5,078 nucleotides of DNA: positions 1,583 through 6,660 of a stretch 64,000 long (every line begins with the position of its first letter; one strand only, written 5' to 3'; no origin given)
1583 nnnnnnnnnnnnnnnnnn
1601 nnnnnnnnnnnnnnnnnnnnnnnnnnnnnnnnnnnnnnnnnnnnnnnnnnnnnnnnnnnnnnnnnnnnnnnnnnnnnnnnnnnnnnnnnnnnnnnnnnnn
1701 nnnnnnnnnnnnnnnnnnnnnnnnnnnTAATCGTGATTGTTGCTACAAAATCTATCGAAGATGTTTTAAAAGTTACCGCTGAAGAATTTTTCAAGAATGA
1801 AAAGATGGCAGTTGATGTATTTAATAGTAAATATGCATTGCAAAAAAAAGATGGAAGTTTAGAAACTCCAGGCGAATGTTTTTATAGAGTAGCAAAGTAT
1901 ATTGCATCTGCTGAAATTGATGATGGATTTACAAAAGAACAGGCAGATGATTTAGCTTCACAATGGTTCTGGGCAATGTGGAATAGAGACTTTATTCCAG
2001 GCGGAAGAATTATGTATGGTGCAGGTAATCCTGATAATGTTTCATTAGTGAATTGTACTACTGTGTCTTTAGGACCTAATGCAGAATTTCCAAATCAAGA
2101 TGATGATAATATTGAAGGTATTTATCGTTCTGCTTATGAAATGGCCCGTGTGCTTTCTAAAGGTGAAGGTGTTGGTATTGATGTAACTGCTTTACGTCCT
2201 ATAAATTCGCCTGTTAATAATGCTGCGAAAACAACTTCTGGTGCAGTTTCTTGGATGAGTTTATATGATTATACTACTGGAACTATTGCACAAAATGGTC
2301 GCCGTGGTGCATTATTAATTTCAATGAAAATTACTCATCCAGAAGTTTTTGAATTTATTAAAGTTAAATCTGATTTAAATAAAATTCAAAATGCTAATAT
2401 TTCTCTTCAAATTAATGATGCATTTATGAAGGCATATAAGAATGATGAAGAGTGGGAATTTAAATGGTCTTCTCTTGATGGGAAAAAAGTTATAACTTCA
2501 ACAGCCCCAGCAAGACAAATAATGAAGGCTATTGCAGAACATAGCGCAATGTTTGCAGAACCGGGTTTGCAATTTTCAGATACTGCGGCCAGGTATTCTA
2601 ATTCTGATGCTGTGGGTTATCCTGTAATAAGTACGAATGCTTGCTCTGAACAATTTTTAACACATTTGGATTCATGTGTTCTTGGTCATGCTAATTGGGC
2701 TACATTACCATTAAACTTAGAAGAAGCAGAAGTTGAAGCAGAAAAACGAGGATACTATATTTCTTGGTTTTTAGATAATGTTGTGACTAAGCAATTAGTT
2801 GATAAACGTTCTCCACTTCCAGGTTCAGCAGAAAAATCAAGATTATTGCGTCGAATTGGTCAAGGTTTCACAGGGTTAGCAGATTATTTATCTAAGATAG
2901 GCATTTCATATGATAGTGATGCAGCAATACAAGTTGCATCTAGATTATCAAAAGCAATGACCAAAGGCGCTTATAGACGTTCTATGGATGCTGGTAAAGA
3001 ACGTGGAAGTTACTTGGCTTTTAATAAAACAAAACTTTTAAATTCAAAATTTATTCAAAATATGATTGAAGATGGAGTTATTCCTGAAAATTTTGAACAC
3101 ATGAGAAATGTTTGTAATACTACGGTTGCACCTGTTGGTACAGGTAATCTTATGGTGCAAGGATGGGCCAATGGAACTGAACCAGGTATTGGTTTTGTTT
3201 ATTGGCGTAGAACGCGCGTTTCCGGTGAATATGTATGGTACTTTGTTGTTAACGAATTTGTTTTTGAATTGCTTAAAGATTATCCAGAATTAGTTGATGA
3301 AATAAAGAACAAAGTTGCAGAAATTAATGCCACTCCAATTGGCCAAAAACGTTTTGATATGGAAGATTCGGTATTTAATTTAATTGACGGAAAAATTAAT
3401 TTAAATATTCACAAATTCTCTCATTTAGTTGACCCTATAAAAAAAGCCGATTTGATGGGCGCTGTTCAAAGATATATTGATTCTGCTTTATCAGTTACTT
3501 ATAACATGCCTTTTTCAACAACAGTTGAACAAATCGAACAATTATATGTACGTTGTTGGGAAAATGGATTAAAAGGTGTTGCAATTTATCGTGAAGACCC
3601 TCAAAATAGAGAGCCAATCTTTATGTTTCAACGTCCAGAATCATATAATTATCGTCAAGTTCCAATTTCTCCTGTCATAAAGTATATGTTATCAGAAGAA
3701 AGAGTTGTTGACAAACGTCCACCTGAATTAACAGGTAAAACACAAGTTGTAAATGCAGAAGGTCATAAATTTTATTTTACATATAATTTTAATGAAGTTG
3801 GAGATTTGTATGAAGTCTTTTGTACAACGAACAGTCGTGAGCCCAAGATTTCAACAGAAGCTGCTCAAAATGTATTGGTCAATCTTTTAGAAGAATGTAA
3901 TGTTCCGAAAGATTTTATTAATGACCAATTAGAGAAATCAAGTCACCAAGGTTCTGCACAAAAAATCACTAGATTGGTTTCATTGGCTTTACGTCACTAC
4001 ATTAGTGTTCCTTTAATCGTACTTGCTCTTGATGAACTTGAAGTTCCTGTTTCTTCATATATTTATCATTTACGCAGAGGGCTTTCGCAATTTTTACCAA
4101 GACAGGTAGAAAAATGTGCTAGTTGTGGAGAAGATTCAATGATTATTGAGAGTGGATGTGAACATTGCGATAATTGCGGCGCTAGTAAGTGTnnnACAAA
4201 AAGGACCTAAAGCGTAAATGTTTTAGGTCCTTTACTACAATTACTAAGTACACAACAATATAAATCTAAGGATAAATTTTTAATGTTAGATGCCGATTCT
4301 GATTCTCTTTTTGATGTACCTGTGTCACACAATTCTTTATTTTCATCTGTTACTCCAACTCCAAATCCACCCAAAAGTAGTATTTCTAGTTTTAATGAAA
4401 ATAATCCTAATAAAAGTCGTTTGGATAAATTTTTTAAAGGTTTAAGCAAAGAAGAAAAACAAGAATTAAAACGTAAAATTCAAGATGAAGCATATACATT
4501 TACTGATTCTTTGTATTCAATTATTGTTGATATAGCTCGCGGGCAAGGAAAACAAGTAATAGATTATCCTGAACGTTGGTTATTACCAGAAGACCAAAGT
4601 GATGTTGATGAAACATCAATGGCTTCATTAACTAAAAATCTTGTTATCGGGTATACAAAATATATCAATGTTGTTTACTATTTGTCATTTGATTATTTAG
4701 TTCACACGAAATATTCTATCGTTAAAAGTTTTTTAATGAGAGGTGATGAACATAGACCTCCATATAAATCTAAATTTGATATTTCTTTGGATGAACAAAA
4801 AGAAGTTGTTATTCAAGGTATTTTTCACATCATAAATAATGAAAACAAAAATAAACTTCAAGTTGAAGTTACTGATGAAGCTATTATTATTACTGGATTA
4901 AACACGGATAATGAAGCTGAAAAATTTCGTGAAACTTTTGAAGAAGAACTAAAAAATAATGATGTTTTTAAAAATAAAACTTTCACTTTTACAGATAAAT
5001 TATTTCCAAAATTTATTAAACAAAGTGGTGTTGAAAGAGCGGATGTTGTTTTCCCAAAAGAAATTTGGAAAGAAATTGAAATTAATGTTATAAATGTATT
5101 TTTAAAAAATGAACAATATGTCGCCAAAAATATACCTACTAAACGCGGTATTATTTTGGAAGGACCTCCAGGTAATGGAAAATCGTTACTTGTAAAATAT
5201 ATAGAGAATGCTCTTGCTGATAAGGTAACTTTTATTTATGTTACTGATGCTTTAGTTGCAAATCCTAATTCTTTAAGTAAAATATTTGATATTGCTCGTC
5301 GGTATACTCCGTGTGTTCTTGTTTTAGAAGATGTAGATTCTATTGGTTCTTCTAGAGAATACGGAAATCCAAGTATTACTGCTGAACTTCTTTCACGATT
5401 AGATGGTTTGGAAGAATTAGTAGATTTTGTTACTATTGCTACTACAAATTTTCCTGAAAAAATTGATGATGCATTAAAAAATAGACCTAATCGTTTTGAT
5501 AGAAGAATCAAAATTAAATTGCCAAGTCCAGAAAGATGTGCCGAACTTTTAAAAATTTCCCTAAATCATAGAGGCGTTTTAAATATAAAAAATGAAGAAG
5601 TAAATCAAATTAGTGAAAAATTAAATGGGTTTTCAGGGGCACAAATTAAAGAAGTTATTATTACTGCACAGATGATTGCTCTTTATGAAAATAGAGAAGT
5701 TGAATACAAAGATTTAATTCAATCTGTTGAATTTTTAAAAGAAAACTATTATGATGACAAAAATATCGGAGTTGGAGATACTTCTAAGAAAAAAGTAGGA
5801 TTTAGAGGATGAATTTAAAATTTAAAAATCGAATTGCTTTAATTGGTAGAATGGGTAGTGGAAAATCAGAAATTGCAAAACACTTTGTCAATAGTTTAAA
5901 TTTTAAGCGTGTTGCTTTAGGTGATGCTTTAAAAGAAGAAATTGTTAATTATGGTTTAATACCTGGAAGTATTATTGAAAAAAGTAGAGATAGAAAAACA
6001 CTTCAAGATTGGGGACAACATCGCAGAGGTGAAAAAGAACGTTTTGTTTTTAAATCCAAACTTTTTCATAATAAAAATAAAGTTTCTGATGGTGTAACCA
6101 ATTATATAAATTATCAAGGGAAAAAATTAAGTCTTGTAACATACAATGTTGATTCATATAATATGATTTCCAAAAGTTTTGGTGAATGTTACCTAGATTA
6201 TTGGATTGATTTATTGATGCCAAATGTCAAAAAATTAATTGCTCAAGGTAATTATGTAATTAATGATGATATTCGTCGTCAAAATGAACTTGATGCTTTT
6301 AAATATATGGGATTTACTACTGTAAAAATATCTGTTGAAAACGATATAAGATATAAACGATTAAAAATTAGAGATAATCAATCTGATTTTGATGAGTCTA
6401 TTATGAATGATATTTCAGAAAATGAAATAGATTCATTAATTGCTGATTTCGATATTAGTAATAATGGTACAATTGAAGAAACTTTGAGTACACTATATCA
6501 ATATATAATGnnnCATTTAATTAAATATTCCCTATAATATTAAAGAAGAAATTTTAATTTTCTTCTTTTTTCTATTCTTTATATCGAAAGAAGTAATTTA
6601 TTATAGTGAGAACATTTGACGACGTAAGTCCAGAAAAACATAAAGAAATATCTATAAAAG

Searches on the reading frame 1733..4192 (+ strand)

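Call 20: search_protein_families(library=phrogs, proteins=[window:1733-4192:+], max_evalue=0.001)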
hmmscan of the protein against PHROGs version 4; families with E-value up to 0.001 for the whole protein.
window:1733-4192:+ (820 aa): 6 families
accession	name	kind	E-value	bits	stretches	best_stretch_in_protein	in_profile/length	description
phrog_84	-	DNA, RNA and nucleotide metabolism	9.6e-106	355.9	1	24-820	200-973/975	ribonucleoside-diphosphate reductase large subunit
phrog_367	-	DNA, RNA and nucleotide metabolism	6.6e-33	114.8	2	170-622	261-652/701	ribonucleotide reductase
phrog_3987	-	DNA, RNA and nucleotide metabolism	1.5e-27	97.3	1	23-241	142-350/467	ribonucleotide reductase large subunit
phrog_3844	-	moron, auxiliary metabolic gene and host takeover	1e-14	55.3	1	299-614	151-425/451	NrdA-like aerobic NDP reductase large subunit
phrog_23565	-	DNA, RNA and nucleotide metabolism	8e-09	36.9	0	794-820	172-198/199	ribonucleotide reductase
phrog_6132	-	DNA, RNA and nucleotide metabolism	1.6e-07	31.9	1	8-211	125-310/530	ribonucleotide reductase large subunit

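Call 21: search_protein_families(library=pfam, proteins=[window:1733-4192:+], max_evalue=0.001)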
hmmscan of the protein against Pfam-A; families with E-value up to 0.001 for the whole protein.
window:1733-4192:+ (820 aa): 2 families
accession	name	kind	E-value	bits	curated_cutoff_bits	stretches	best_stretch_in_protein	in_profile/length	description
PF02867.20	Ribonuc_red_lgC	-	1.9e-77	261.5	23.9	1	122-619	7-523/523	Ribonucleotide reductase, barrel domain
PF00317.26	Ribonuc_red_lgN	-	1.9e-14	53.9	28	1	24-100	5-75/77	Ribonucleotide reductase, all-alpha domain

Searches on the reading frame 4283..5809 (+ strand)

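Call 20: search_protein_families(library=phrogs, proteins=[window:4283-5809:+], max_evalue=0.001)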
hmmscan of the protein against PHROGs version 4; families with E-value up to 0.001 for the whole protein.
window:4283-5809:+ (509 aa): 10 families
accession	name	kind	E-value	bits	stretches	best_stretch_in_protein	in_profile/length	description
phrog_3757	-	unknown function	6.2e-29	102.5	1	245-496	85-335/367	-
phrog_7485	-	unknown function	5.2e-25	89.3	1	183-423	125-371/430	-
phrog_10440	-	unknown function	2e-23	83.6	1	210-467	146-404/483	-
phrog_30773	-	unknown function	9.6e-22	78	1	246-478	156-397/666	-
phrog_9172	-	unknown function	1.7e-16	61.1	1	254-470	82-304/509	-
phrog_10401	-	other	2.5e-13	50.7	1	285-449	458-625/667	ATPase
phrog_8638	-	unknown function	1e-09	38.6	1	283-482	301-510/568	-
phrog_14322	-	unknown function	2.8e-07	31.2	1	290-404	229-341/398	-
phrog_2376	-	other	6.4e-07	30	1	286-430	73-208/363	ATPase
phrog_168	-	DNA, RNA and nucleotide metabolism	0.00061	20.6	0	277-412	34-157/314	clamp loader of DNA polymerase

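Call 21: search_protein_families(library=pfam, proteins=[window:4283-5809:+], max_evalue=0.001)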
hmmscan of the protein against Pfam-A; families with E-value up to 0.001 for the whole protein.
window:4283-5809:+ (509 aa): 3 families
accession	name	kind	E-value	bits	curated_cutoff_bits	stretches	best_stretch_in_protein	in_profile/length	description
PF00004.35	AAA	-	1.2e-20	74.7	21.2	1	290-412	1-130/131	ATPase family associated with various cellular activities (AAA)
PF17862.7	AAA_lid_3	-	4.2e-06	26.6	27.2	1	439-473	3-37/45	AAA+ lid domain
PF13191.12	AAA_16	-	0.00067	20.6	32.6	0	286-318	23-56/167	AAA ATPase domain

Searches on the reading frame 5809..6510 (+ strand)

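Call 20: search_protein_families(library=phrogs, proteins=[window:5809-6510:+], max_evalue=0.001)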
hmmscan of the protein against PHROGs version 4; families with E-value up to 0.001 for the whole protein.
window:5809-6510:+ (234 aa): 4 families
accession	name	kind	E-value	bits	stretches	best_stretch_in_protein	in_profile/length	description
phrog_139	-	other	7.6e-27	95.6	1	4-230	81-257/342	deoxynucleoside monophosphate kinase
phrog_10255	-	other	3.2e-06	28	0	7-53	2-48/230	kinase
phrog_2107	-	other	0.00012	22.8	0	8-37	5-36/201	thymidylate kinase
phrog_1815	-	other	0.00028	22.2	0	9-35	6-32/197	guanylate kinase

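Call 21: search_protein_families(library=pfam, proteins=[window:5809-6510:+], max_evalue=0.001)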
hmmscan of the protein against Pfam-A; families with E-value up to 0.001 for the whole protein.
window:5809-6510:+ (234 aa): 4 families
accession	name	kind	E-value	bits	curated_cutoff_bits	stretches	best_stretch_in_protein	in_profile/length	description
PF13238.12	AAA_18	-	9e-09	36.3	29.4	0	9-71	1-66/128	AAA domain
PF13207.12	AAA_17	-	4e-05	24.4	27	1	13-83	2-78/136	AAA domain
PF01121.26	CoaE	-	0.00017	21.8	27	0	9-84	3-76/180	Dephospho-CoA kinase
PF21448.3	DNMK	-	0.00065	19.8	27.1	0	130-178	149-198/232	Deoxynucleotide monophosphate kinase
